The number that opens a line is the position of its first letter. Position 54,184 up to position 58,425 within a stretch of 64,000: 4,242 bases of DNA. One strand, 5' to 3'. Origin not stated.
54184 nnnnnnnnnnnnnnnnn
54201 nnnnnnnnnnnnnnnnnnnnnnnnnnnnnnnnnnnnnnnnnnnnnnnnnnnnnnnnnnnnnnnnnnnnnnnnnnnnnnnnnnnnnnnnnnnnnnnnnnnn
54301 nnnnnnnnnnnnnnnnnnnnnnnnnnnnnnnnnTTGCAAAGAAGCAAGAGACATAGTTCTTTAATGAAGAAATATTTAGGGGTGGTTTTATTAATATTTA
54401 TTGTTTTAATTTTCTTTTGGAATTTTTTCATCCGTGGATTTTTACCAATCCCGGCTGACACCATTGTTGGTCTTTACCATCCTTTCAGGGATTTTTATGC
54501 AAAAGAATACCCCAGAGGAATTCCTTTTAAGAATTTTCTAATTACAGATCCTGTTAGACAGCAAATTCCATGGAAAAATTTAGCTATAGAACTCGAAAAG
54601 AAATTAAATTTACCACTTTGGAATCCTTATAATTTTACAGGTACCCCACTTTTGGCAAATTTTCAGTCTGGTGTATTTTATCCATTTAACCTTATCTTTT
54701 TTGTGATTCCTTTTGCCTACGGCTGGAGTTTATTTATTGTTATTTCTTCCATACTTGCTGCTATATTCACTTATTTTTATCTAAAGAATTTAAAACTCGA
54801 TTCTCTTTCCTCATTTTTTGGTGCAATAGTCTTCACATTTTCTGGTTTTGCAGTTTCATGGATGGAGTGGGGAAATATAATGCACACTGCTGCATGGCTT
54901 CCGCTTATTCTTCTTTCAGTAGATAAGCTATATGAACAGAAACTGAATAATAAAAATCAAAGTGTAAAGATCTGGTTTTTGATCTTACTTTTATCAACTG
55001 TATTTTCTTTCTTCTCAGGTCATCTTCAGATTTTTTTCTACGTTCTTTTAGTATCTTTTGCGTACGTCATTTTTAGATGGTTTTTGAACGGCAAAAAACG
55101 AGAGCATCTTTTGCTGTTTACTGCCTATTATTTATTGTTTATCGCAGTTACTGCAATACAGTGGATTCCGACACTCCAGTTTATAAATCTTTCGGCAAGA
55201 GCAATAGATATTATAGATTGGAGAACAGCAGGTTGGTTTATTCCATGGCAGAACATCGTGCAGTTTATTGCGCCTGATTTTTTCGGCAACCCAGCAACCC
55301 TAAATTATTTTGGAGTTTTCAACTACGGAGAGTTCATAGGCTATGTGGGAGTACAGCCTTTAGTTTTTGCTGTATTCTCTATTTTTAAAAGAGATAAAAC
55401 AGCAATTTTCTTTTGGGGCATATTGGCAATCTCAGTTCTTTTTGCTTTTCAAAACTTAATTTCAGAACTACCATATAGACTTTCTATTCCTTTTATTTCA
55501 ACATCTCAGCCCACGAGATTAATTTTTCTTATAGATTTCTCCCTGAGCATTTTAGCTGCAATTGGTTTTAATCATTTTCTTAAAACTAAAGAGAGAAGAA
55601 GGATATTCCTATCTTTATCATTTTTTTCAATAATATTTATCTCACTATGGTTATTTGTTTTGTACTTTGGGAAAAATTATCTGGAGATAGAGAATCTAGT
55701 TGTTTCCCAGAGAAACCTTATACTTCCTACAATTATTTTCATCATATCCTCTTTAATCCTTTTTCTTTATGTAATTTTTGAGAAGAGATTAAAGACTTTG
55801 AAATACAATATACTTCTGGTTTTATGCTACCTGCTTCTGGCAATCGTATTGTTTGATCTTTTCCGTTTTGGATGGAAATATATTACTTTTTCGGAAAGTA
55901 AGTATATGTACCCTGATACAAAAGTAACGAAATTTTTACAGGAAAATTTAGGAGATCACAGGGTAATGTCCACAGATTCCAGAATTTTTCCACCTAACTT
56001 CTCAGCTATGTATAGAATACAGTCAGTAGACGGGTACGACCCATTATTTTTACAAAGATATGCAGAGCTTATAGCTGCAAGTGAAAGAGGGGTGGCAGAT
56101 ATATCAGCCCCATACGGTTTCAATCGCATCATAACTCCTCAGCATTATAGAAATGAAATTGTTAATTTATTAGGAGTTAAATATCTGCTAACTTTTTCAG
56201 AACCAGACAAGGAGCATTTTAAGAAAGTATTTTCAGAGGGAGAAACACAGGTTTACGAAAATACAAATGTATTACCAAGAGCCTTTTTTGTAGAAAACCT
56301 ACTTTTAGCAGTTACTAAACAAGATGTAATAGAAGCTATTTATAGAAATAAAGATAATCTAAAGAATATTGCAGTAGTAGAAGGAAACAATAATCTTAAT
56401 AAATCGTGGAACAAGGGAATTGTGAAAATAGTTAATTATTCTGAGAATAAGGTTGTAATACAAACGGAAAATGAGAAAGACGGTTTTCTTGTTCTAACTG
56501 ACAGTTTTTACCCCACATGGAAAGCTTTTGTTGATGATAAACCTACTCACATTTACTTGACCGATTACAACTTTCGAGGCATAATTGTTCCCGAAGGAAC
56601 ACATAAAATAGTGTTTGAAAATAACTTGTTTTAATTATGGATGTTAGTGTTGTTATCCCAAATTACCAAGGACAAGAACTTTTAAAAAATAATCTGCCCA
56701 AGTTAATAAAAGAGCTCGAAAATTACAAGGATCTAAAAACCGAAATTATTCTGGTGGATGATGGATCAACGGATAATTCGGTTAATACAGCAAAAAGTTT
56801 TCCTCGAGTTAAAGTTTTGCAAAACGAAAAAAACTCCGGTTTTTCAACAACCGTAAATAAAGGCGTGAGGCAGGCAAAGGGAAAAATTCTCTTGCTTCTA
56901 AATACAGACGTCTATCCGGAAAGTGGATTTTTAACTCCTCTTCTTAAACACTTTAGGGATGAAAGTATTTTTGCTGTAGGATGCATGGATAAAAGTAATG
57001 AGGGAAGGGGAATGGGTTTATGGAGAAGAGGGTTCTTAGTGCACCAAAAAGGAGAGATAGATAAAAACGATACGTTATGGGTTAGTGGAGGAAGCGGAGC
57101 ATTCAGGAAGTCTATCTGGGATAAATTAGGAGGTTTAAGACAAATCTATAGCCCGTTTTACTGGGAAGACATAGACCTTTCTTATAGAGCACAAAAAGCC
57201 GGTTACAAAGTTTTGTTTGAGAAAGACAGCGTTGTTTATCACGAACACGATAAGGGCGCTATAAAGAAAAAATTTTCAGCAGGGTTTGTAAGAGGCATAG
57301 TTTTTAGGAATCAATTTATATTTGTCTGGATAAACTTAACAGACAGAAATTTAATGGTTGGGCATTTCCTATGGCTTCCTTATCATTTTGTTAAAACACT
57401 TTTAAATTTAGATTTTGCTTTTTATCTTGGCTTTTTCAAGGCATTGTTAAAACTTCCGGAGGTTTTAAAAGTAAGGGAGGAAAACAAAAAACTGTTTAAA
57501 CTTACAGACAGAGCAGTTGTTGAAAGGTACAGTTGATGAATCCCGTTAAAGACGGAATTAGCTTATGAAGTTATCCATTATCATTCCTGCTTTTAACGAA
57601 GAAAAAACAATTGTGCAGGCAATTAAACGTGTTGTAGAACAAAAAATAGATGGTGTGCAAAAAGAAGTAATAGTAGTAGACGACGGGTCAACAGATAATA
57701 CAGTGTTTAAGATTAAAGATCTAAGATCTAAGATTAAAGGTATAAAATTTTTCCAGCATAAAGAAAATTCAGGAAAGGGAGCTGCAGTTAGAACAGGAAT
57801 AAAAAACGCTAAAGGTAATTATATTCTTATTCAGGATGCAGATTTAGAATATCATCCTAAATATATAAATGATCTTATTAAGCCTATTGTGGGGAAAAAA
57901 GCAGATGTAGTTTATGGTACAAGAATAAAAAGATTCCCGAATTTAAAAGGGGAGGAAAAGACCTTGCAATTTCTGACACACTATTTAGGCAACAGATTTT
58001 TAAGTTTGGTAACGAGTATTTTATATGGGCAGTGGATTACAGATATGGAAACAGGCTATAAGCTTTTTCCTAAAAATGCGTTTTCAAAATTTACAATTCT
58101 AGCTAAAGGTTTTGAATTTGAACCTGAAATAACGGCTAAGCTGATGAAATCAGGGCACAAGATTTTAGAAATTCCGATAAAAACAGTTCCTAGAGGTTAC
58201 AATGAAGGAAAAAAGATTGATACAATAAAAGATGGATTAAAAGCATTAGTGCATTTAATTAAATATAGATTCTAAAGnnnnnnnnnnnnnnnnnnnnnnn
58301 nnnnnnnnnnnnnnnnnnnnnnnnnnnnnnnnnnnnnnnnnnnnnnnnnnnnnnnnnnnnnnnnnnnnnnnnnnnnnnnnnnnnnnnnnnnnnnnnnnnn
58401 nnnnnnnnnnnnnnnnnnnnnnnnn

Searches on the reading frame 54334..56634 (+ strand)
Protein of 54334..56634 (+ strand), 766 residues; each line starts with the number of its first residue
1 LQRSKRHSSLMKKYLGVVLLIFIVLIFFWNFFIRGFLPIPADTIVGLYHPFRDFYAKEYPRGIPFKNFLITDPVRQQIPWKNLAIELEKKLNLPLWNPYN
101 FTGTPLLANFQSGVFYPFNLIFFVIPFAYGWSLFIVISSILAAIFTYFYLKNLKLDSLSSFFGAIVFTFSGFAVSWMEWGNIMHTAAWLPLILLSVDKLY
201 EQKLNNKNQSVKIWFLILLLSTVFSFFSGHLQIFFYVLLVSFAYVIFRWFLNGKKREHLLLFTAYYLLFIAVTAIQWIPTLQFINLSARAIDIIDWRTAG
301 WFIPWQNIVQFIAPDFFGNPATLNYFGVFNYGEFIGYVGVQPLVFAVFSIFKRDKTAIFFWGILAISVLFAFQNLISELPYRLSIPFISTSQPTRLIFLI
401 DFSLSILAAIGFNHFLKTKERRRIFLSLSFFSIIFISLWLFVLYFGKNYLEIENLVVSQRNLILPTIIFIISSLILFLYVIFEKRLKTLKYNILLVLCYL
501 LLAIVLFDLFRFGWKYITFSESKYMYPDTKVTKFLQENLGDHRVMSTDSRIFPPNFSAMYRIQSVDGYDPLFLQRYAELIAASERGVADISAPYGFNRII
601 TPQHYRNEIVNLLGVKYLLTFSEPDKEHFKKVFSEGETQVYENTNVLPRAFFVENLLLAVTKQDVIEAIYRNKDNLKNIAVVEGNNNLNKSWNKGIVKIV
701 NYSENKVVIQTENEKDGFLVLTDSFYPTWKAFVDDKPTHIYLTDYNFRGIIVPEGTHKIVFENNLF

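Call 5: search_protein_families(library=pfam, proteins=[window:54334-56634:+], max_evalue=0.001)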
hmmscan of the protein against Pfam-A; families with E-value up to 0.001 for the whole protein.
window:54334-56634:+ (766 aa): 1 family
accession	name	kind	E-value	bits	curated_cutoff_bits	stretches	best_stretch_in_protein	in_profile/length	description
PF09586.16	YfhO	-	1.3e-21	77.2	28.5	2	115-664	76-605/835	Bacterial membrane protein YfhO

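Call 68: search_protein_families(library=ncbifam, proteins=[window:54334-56634:+], max_evalue=0.00001)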
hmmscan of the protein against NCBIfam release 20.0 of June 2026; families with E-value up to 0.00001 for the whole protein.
window:54334-56634:+ (766 aa): 0 families

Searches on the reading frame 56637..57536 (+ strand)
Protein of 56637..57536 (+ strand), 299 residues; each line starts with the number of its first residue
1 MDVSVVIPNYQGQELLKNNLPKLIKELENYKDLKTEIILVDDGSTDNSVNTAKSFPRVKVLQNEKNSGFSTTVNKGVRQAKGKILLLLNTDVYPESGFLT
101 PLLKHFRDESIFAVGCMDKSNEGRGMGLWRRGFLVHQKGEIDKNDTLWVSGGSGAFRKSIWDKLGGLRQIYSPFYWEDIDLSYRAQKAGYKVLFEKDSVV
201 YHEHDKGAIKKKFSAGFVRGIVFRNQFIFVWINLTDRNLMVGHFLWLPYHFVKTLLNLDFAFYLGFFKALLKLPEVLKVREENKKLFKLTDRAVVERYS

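Call 5: search_protein_families(library=pfam, proteins=[window:56637-57536:+], max_evalue=0.001)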
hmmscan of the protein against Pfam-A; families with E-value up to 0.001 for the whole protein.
window:56637-57536:+ (299 aa): 4 families
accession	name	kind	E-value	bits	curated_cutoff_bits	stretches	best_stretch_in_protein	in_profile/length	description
PF00535.33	Glycos_transf_2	-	1.6e-26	93.6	23.3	1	4-132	1-130/168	Glycosyl transferase family 2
PF13641.12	Glyco_tranf_2_3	-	1.1e-17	65.2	27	1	3-205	3-214/230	Glycosyltransferase like family 2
PF10111.15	Glyco_tranf_2_2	-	7.1e-06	26.1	27.3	1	4-103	1-103/276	Glycosyltransferase like family 2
PF13506.12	Glyco_transf_21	-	0.00033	20.6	21.7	0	71-214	17-163/174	Glycosyl transferase family 21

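Call 68: search_protein_families(library=ncbifam, proteins=[window:56637-57536:+], max_evalue=0.00001)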
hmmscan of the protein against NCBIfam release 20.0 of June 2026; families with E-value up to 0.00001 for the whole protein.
window:56637-57536:+ (299 aa): 15 families
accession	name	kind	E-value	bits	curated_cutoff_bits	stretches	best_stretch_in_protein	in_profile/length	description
NF041875.1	EPS_EpsD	equivalog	2.8e-22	79.5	370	1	3-210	1-214/325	exopolysaccharide biosynthesis glycosyltransferase EpsD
TIGR03965.1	mycofact_glyco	equivalog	4.2e-21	75.3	280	1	2-115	75-188/467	mycofactocin biosynthesis glycosyltransferase MftF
TIGR04283.1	glyco_like_mftF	equivalog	4.7e-17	62.3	182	1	3-194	1-178/221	TIGR04283 family arsenosugar biosynthesis glycosyltransferase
TIGR03937.1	PgaC_IcaA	equivalog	2.7e-15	56.3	422.3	1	3-110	47-154/407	poly-beta-1,6-N-acetyl-D-glucosamine synthase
NF007482.0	PRK10073.1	equivalog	5e-13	48.8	423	1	3-91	8-95/334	glycosyltransferase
NF038302.1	EPS_HpsE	equivalog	1e-10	41.1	300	1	1-100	1-105/307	hormogonium polysaccharide biosynthesis glycosyltransferase HpsE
NF047588.1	GlcsyltransPgfSStrep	equivalog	6.8e-10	38.7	500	1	1-109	1-113/308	glycosyltransferase PgfS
NF053739.1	GlytfEpsEBac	equivalog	1.1e-09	37.6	450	1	3-212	3-212/265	glycosyltransferase EpsE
NF038299.1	EPS_HpsN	equivalog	8e-09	34.9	425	1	2-110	2-110/317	hormogonium polysaccharide biosynthesis glycosyltransferase HpsN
NF041394.1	GtaseAglG_Halo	equivalog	1.2e-07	31.3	440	1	1-116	1-117/304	glucosyl-dolichyl phosphate glucuronosyltransferase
NF007986.1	PRK10714.1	equivalog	1.2e-07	31.1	529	1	2-95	7-104/316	undecaprenyl-phosphate 4-deoxy-4-formamido-L-arabinose transferase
TIGR01556.1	rhamnosyltran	subfamily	1.4e-07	31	200.55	1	20-204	10-202/281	rhamnosyltransferase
NF047683.1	TeichurnBiosyTuaG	equivalog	1e-06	28.6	400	1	3-92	8-97/252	teichuronic acid biosynthesis protein TuaG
NF050050.1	ProtGlycPglI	equivalog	1.7e-06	27.6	500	1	3-145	4-146/306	GalNAc(5)-diNAcBac-PP-undecaprenol beta-1,3-glucosyltransferase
TIGR03111.1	glyc2_xrt_Gpos1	hypoth_equivalog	3e-06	26.3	363.95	1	2-108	50-158/439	TIGR03111 family XrtG-associated glycosyltransferase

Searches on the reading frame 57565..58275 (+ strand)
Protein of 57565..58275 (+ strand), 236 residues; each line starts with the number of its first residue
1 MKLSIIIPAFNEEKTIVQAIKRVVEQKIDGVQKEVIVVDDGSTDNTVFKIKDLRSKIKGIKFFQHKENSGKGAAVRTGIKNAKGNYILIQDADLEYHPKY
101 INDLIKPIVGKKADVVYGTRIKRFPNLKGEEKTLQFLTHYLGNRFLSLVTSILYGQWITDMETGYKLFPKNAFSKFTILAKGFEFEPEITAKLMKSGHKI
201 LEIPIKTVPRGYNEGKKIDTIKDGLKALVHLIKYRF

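Call 6: search_protein_families(library=pfam, proteins=[window:57565-58275:+], max_evalue=0.001)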
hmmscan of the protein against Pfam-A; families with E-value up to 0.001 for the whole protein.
window:57565-58275:+ (236 aa): 3 families
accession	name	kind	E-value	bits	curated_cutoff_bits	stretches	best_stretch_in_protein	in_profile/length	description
PF00535.33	Glycos_transf_2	-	9.6e-39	133.4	23.3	1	4-155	1-146/168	Glycosyl transferase family 2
PF10111.15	Glyco_tranf_2_2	-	6.8e-08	32.8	27.3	1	4-103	1-101/276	Glycosyltransferase like family 2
PF13641.12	Glyco_tranf_2_3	-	4.4e-06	27.3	27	1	3-116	3-119/230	Glycosyltransferase like family 2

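Call 54: search_solved_structures(query=window:57565-58275:+, max_evalue=0.00001)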
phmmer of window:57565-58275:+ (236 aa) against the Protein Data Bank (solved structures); distinct sequences matched with E-value up to 0.00001: 31.
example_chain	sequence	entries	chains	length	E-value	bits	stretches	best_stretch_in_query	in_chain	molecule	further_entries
2z87_A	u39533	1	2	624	1.2e-18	70.9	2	3-106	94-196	Chondroitin synthase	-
2z86_A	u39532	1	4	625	1.3e-18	70.8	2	3-106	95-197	Chondroitin synthase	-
5mlz_A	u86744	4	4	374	3.1e-16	63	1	1-233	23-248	Dolichol monophosphate mannose synthase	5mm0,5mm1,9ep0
5eke_A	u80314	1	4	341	3.1e-13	53.2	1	2-124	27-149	Uncharacterized glycosyltransferase sll0501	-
5ekp_C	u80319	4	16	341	3.1e-13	53.2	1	2-124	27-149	Uncharacterized glycosyltransferase sll0501 | Glycosyltransferase sll0501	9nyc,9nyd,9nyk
9nye_A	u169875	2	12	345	3.2e-13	53.2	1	2-124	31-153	Glycosyltransferase sll0501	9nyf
6p61_A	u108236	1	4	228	3.9e-12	49.6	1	3-105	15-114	Glycosyltransferase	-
5tze_C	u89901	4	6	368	2.1e-11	47.2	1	1-104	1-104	Glycosyl transferase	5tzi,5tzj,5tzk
6h1j_A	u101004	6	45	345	3.9e-11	46.3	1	2-118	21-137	Probable ss-1,3-N-acetylglucosaminyltransferase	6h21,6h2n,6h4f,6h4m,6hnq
5tz8_A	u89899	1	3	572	4e-11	46.3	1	1-104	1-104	Glycosyl transferase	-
9hwj_A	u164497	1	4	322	7.2e-10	42.2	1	2-107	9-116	Undecaprenyl-phosphate 4-deoxy-4-formamido-L-arabinose transferase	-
5hea_A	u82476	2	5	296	1.3e-09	41.4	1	3-116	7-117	Putative glycosyltransferase (GalT1)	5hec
3bcv_A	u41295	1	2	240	3.9e-09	39.8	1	2-93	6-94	Putative glycosyltransferase protein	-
9bhc_C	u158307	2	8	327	5.4e-09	39.3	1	2-123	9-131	Undecaprenyl-phosphate 4-deoxy-4-formamido-L-arabinose transferase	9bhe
8vxh_A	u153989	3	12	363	6.8e-09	39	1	2-122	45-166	Undecaprenyl-phosphate 4-deoxy-4-formamido-L-arabinose transferase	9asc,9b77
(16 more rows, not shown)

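Call 68: search_protein_families(library=ncbifam, proteins=[window:57565-58275:+], max_evalue=0.00001)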
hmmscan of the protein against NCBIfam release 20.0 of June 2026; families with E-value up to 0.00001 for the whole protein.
window:57565-58275:+ (236 aa): 23 families
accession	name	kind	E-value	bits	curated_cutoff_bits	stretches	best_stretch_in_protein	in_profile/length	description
TIGR04182.1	glyco_TIGR04182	equivalog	7.5e-35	120.7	325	1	3-233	2-216/293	S-layer glycoprotein N-glycosyltransferase AglJ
NF047588.1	GlcsyltransPgfSStrep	equivalog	1.6e-21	76.8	500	1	1-181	1-172/308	glycosyltransferase PgfS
TIGR03937.1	PgaC_IcaA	equivalog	3.9e-19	68.9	422.3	1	2-105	46-147/407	poly-beta-1,6-N-acetyl-D-glucosamine synthase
NF041875.1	EPS_EpsD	equivalog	8.8e-19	68.1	370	1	3-119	1-115/325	exopolysaccharide biosynthesis glycosyltransferase EpsD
NF007482.0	PRK10073.1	equivalog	4.8e-18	65.3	423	1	2-115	7-117/334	glycosyltransferase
NF058614.1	PPMAGASynPpgS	equivalog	9.8e-18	64.4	370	1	5-217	4-206/226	polyprenyl-phospho-N-acetylgalactosaminyl synthase PpgS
NF010496.0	PRK13915.1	equivalog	3e-15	56.1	262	1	2-111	32-145/307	glucosyl-3-phosphoglycerate synthase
TIGR04283.1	glyco_like_mftF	equivalog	9.1e-15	54.8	182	1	3-118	1-105/221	TIGR04283 family arsenosugar biosynthesis glycosyltransferase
NF047683.1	TeichurnBiosyTuaG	equivalog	1.1e-14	54.6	400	1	3-105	8-108/252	teichuronic acid biosynthesis protein TuaG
NF041391.1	DPhHxTase_Halo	equivalog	6.4e-13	48.2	375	1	9-224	3-198/213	dolichyl-phosphate hexose transferase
TIGR03469.1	HpnB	hypoth_equivalog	8.1e-12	44.8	379.25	1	3-115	46-167/386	hopene-associated glycosyltransferase HpnB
NF050050.1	ProtGlycPglI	equivalog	8.2e-12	45.1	500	1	2-108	3-108/306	GalNAc(5)-diNAcBac-PP-undecaprenol beta-1,3-glucosyltransferase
NF007986.1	PRK10714.1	equivalog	1.4e-11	44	529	1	2-123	7-129/316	undecaprenyl-phosphate 4-deoxy-4-formamido-L-arabinose transferase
TIGR03111.1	glyc2_xrt_Gpos1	hypoth_equivalog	6.8e-11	41.6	363.95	1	3-109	51-157/439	TIGR03111 family XrtG-associated glycosyltransferase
NF038302.1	EPS_HpsE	equivalog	5.2e-10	38.8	300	1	1-122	1-125/307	hormogonium polysaccharide biosynthesis glycosyltransferase HpsE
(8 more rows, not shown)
